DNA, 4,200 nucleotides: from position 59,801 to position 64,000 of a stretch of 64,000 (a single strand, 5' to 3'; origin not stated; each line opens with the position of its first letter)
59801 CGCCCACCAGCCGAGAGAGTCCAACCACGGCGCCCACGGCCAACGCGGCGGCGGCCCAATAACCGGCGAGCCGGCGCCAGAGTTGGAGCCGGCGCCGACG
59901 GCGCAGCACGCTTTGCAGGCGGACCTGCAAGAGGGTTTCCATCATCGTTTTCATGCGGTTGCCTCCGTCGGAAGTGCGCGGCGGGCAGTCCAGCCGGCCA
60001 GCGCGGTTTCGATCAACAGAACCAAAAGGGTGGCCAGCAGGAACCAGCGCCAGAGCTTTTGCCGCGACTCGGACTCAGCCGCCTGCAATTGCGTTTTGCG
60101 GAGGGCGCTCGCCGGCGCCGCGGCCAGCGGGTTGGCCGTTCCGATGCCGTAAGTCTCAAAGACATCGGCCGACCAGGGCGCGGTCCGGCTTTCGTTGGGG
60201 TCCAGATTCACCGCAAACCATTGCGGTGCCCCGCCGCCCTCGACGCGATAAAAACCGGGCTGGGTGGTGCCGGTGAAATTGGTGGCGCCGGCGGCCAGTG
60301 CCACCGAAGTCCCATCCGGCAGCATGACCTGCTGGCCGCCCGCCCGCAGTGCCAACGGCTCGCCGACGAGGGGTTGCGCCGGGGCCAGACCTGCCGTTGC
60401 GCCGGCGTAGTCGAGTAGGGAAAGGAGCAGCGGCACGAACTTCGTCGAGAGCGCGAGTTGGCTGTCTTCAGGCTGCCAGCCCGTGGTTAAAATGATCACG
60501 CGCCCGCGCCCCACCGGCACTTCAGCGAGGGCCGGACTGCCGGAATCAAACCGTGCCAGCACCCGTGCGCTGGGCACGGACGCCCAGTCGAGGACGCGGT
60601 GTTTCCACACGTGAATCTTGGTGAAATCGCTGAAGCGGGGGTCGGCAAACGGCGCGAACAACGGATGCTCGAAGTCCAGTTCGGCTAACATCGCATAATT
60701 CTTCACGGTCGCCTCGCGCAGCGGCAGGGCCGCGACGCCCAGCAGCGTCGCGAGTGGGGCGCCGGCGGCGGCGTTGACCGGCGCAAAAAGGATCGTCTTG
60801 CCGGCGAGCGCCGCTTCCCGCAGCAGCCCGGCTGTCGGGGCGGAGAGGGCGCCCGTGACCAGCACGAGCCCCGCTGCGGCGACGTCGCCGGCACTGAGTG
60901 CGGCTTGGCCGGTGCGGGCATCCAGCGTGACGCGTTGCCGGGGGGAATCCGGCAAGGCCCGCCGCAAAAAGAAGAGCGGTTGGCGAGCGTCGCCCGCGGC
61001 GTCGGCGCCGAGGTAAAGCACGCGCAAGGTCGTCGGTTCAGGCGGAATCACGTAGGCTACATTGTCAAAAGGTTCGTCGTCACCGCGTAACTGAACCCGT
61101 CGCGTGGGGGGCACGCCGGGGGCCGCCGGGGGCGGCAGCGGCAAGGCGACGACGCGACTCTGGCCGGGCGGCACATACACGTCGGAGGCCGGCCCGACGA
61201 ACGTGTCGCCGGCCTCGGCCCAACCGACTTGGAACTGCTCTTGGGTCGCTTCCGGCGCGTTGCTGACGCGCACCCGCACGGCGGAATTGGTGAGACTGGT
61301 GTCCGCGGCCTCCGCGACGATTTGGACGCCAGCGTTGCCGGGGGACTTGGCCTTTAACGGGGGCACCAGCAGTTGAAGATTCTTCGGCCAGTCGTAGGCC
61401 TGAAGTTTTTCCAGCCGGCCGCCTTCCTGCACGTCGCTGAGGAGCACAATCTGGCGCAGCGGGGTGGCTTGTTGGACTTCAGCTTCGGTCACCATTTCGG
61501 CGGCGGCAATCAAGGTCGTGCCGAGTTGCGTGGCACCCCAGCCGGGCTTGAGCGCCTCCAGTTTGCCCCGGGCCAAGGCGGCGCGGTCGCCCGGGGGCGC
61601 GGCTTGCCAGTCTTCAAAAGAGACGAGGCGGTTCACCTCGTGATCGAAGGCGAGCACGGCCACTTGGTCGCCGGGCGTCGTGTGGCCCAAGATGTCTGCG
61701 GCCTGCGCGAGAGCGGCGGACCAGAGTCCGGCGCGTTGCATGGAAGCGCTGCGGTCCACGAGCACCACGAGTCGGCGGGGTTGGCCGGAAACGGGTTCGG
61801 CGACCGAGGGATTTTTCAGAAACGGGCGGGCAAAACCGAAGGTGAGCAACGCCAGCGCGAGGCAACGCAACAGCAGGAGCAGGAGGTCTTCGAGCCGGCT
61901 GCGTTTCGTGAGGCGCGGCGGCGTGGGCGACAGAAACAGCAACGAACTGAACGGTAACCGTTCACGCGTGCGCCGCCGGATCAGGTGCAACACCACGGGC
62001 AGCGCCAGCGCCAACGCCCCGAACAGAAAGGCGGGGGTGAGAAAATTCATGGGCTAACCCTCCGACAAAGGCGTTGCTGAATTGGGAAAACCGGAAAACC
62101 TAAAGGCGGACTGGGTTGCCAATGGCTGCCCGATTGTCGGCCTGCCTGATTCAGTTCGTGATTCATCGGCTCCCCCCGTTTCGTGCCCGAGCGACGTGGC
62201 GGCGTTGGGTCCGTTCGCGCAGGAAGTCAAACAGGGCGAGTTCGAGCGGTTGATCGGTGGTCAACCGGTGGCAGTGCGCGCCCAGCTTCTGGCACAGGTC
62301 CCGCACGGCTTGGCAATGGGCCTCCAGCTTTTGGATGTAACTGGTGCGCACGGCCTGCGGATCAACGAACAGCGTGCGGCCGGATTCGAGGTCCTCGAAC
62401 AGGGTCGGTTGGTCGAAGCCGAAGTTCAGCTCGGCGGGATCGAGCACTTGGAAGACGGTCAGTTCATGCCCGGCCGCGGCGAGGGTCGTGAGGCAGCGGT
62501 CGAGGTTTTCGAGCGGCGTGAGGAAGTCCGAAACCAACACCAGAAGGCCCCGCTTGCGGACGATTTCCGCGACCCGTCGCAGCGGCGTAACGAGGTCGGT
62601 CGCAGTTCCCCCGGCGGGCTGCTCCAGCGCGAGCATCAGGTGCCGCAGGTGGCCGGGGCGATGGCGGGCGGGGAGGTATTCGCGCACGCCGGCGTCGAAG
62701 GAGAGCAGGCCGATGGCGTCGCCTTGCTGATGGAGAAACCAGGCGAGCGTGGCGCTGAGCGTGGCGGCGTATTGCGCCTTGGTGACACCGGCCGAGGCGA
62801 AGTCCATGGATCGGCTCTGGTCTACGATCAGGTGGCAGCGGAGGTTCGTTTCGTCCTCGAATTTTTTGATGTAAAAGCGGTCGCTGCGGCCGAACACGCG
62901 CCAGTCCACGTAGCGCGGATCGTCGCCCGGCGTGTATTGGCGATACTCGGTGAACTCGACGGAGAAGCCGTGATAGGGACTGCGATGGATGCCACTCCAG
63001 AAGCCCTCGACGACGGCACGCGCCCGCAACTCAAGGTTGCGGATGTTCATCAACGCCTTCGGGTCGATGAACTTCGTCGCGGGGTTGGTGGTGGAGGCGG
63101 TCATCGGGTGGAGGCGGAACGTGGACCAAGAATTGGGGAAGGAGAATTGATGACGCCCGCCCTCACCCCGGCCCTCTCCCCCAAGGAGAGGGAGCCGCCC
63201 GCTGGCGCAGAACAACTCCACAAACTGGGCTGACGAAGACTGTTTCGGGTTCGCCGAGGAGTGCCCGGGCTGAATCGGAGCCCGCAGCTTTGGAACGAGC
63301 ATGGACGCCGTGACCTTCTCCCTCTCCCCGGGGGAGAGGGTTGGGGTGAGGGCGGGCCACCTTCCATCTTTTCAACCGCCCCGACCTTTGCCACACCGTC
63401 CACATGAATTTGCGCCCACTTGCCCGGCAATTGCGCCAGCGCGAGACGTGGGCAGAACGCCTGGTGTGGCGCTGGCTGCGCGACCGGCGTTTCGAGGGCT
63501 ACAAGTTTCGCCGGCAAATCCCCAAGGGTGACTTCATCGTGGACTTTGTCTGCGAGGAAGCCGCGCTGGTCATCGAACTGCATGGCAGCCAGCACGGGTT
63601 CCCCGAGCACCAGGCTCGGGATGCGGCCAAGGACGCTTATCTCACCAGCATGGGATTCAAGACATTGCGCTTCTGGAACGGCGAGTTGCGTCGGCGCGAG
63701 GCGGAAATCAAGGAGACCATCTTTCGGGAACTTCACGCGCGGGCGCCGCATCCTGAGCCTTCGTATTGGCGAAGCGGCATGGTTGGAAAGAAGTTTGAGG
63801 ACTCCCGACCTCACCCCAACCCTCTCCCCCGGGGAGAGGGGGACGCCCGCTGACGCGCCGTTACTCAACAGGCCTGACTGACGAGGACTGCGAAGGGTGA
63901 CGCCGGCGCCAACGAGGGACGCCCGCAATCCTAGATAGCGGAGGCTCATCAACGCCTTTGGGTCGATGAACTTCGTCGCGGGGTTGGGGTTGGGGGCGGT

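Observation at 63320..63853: DUF559 endonuclease-like gene bracketed by inverted copies of the same hairpin repeat unit, suggesting a cargo-carrying version of the small element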

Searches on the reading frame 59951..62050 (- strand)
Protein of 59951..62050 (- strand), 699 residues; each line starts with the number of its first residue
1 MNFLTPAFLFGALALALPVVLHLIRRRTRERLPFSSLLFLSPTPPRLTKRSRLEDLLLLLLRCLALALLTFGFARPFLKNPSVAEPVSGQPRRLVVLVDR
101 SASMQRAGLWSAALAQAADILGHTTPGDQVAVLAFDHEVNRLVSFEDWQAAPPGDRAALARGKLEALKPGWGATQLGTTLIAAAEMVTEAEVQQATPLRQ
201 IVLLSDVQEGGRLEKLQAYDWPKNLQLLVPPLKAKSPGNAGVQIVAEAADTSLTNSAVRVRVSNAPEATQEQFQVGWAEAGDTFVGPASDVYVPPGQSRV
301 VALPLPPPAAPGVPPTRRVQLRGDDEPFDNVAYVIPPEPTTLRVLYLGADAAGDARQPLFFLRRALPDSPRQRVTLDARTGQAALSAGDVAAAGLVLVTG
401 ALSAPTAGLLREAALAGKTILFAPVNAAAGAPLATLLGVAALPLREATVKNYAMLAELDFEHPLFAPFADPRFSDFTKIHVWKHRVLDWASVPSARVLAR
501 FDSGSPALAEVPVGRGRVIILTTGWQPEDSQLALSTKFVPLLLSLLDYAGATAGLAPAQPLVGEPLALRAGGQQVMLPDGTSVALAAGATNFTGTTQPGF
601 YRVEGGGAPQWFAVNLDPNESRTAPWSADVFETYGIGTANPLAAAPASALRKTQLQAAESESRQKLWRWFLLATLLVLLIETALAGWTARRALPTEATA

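Call 6: search_protein_families(library=pfam, proteins=[window:59951-62050:-], max_evalue=0.01)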
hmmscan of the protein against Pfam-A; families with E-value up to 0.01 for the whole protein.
window:59951-62050:- (699 aa): 5 families
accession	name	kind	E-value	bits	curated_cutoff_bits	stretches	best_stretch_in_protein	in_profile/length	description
PF07584.16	BatA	-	1.9e-18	67.1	25.9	1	1-76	1-77/77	Aerotolerance regulator N-terminal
PF13519.12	VWA_2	-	5.5e-11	43.5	27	1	94-206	1-105/107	von Willebrand factor type A domain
PF05762.20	VWA_CoxE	-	9.7e-07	28.9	26.4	1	81-217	46-169/222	VWA domain containing CoxE-like protein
PF00092.34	VWA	-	0.0026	18.4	23.8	1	94-206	2-112/174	von Willebrand factor type A domain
PF09967.15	DUF2201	-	0.004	17.7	26.4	0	94-156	1-58/123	VWA-like domain (DUF2201)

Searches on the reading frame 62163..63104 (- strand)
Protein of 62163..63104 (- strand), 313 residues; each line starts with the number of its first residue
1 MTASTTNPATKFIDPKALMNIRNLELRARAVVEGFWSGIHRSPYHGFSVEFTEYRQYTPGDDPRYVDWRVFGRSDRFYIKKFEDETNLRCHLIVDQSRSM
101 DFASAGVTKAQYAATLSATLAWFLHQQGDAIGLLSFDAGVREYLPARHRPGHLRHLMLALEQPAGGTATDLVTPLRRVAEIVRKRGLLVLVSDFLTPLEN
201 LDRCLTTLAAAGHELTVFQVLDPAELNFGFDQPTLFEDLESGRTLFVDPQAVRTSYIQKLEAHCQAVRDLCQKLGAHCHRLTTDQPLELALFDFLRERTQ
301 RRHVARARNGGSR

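Call 6: search_protein_families(library=pfam, proteins=[window:62163-63104:-], max_evalue=0.01)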
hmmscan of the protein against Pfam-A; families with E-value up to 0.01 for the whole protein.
window:62163-63104:- (313 aa): 2 families
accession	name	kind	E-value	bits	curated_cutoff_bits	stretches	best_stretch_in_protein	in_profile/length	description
PF01882.25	DUF58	-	1.6e-48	165.2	23.4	1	53-263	1-213/216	Protein of unknown function DUF58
PF13519.12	VWA_2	-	1.6e-08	35.5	27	1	92-194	3-106/107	von Willebrand factor type A domain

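Call 28: find_homologous_proteins(query=window:62163-63104:-, max_evalue=1e-60)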
Query window:62163-63104:- (313 aa): 7451 proteins with E <= 1e-60 among 8000 candidates; the best 120 are listed.
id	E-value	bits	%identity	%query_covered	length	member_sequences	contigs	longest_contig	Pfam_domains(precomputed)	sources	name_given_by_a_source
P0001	9.8e-197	670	93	100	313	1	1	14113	PF13519.13,PF01882.26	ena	-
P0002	1.4e-196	670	93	100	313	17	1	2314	PF13519.13,PF01882.26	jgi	jgi:uncharacterized protein (DUF58 family)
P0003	8.0e-195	664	92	100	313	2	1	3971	PF13519.13,PF01882.26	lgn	-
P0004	2.8e-187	639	91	97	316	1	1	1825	PF13519.13,PF01882.26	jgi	jgi:uncharacterized protein (DUF58 family)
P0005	2.9e-178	610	94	90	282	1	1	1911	PF13519.13,PF01882.26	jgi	jgi:uncharacterized protein (DUF58 family)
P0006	9.1e-178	608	85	100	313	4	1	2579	PF13519.13,PF01882.26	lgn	-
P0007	4.7e-177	606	84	100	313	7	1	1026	PF13519.13,PF01882.26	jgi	jgi:uncharacterized protein (DUF58 family)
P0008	1.9e-160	551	77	98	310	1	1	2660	PF13519.13,PF01882.26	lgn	-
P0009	1.7e-150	519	93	79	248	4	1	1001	PF13519.13,PF01882.26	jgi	jgi:uncharacterized protein (DUF58 family)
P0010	1.9e-147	509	73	96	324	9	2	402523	PF13519.13,PF01882.26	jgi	jgi:uncharacterized protein (DUF58 family)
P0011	7.0e-147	507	72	97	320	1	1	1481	PF13519.13,PF01882.26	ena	-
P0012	9.3e-147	506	71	96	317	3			PF13519.13,PF01882.26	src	-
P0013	1.7e-146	505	72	96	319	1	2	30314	PF13519.13,PF01882.26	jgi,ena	jgi:uncharacterized protein (DUF58 family)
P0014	2.1e-146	505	71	98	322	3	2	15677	PF13519.13,PF01882.26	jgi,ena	jgi:uncharacterized protein (DUF58 family)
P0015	2.1e-146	505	73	94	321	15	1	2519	PF13519.13,PF01882.26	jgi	jgi:uncharacterized protein (DUF58 family)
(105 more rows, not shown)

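Call 29: find_encoding_contigs(protein=P0001, flank=4000, max_places=2)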
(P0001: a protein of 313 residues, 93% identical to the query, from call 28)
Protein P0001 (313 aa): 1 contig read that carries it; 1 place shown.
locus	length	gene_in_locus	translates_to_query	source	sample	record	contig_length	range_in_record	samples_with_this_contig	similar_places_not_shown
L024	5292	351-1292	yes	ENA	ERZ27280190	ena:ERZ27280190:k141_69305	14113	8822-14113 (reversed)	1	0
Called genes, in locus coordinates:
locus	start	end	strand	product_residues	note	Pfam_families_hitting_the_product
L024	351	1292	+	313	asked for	PF01882:DUF58, PF13519:VWA_2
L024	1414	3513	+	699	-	PF07584:BatA, PF13519:VWA_2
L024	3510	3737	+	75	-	-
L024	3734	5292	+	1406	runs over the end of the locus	-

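Call 30: find_encoding_contigs(protein=P0006, flank=4000, max_places=2)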
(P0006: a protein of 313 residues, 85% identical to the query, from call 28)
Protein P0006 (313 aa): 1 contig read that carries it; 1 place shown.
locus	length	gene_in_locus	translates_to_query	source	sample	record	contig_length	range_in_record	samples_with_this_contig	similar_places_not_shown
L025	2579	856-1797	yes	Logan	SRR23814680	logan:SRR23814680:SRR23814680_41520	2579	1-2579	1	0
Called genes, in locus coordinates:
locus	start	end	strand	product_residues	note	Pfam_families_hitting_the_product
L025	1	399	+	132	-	?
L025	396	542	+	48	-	PF17863:AAA_lid_2 (weak)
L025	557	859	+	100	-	-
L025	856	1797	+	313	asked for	PF01882:DUF58, PF13519:VWA_2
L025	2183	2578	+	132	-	?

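Call 31: find_encoding_contigs(protein=P0008, flank=4000, max_places=2)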
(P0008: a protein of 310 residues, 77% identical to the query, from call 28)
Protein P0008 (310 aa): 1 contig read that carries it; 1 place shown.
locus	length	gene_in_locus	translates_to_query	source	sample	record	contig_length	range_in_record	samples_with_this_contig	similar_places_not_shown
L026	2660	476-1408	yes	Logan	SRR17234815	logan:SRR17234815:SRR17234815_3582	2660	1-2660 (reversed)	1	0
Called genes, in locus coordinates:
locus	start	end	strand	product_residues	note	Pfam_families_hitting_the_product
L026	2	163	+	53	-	?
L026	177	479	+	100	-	-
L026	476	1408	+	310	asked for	PF01882:DUF58, PF13519:VWA_2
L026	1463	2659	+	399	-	?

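Call 32: find_encoding_contigs(protein=P0010, flank=4000, max_places=2)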
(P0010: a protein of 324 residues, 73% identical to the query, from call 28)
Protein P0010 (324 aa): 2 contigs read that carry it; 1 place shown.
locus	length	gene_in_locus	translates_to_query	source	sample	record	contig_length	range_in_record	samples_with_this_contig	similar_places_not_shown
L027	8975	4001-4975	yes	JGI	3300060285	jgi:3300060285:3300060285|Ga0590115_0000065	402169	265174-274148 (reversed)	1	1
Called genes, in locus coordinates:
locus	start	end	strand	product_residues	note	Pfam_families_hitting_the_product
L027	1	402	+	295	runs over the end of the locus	PF13709:DUF4159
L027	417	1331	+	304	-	PF13709:DUF4159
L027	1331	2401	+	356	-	PF00493:MCM (faint), PF20030:bpMoxR, PF07726:AAA_3, PF07728:AAA_5, PF17863:AAA_lid_2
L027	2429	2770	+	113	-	-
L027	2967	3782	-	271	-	PF01797:Y1_Tnp (weak)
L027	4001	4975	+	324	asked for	PF01882:DUF58, PF13519:VWA_2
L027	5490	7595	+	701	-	PF07584:BatA, PF00092:VWA (weak), PF13519:VWA_2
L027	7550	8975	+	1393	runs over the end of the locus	-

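Call 82: search_protein_families(library=ncbifam, proteins=[L027:2967-3782:-], max_evalue=0.01)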
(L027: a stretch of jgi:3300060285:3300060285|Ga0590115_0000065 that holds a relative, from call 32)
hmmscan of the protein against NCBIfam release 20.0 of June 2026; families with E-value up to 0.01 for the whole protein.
L027:2967-3782:- (271 aa): 2 families
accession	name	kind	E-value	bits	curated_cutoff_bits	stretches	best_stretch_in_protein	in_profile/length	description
NF047646.1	REP_Tyr_transpos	equivalog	6.5e-24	84.5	80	1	150-263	25-146/146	REP-associated tyrosine transposase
NF033573.1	transpos_IS200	equivalog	4.3e-05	23.7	55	1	168-222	44-103/126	IS200/IS605 family transposase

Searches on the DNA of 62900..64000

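Call 72: search_rna_families(source=window, start=62900, end=64000, threshold=evalue, max_evalue=1)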
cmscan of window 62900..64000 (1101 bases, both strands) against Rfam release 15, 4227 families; matches with E-value up to 1: 5.
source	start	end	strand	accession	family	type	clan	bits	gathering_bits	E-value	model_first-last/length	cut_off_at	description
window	63131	63371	+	RF04159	MIR1437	Gene; miRNA;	-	31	168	0.0044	1-192/192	no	MIR1437 microRNA precursor family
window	63159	63194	-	RF01762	whalefall-1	Gene; sRNA;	-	22.8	37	0.0029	1-56/56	no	Whalefall-1 RNA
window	63815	63844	-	RF03520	mir-3059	Gene; miRNA;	-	20.8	88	0.31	1-59/59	no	mir-3059 microRNA precursor family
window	63316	63345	+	RF03520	mir-3059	Gene; miRNA;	-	20.4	88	0.4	1-59/59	no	mir-3059 microRNA precursor family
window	63587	63644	-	RF01119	sR32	Gene; snRNA; snoRNA; CD-box;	-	13.9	40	0.61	1-57/57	no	Small nucleolar RNA sR32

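Call 75: search_rna_families(source=window, start=63100, end=63400, threshold=evalue, max_evalue=1, show_alignments=2)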
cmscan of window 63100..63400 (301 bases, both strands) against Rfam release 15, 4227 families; matches with E-value up to 1: 3.
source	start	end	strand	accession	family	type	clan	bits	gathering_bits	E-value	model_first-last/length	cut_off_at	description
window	63159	63194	-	RF01762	whalefall-1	Gene; sRNA;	-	22.8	37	0.00079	1-56/56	no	Whalefall-1 RNA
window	63316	63345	+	RF03520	mir-3059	Gene; miRNA;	-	20.4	88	0.11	1-59/59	no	mir-3059 microRNA precursor family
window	63306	63354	+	RF04281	mir-8791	Gene; miRNA;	CL00146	17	85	0.86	1-77/77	no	mir-8791 microRNA precursor family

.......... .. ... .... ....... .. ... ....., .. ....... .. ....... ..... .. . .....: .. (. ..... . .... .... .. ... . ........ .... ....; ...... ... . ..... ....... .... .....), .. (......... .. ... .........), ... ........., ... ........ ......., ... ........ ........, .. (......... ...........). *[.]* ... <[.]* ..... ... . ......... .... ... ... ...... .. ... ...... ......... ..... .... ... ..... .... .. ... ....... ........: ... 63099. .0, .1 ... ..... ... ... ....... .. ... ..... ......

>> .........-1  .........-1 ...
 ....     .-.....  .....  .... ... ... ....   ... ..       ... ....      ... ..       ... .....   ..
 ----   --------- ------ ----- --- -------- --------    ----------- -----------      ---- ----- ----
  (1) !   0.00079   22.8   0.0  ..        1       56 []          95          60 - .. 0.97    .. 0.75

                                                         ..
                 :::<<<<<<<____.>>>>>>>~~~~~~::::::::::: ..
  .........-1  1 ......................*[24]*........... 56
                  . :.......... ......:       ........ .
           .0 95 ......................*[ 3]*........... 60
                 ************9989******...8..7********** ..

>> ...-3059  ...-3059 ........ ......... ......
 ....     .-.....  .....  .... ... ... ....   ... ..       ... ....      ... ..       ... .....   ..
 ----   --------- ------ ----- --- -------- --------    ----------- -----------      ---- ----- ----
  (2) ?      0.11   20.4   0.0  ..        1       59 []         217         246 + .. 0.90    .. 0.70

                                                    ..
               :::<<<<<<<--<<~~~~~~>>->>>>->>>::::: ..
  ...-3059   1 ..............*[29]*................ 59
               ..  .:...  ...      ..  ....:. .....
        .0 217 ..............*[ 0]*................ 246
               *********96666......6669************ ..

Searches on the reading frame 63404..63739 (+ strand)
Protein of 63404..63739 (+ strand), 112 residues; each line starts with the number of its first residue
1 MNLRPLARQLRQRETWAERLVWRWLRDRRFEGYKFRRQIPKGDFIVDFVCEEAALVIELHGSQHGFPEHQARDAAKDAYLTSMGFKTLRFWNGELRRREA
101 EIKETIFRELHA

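Call 90: search_protein_representatives(protein=window:63404-63739:+)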
Query: 112 residues. Proteins with E-value up to 0.001 (for the whole library): 19648; up to 1e-10: 7225; up to 1e-30: 7. The best 150 are listed.
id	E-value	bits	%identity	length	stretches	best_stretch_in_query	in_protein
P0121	8.7e-34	132.6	65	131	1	7-97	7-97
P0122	1.3e-33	132.0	57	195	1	6-112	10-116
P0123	4.4e-33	130.3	58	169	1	6-111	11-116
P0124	5.2e-33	130.1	61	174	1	6-110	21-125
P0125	1.8e-31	125.1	54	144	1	6-110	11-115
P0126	4.9e-31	123.7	55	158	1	5-110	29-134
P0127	7.0e-31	123.2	57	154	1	6-104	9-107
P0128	1.4e-30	122.3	54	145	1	5-110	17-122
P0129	9.9e-30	119.5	38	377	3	4-109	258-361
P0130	3.2e-29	117.9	53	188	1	6-110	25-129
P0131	9.3e-29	116.4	52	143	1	7-111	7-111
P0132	1.5e-28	115.7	62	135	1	3-84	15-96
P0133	2.1e-28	115.2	42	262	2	4-96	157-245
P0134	3.9e-28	114.4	50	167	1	5-111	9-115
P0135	7.5e-27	110.2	51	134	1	7-102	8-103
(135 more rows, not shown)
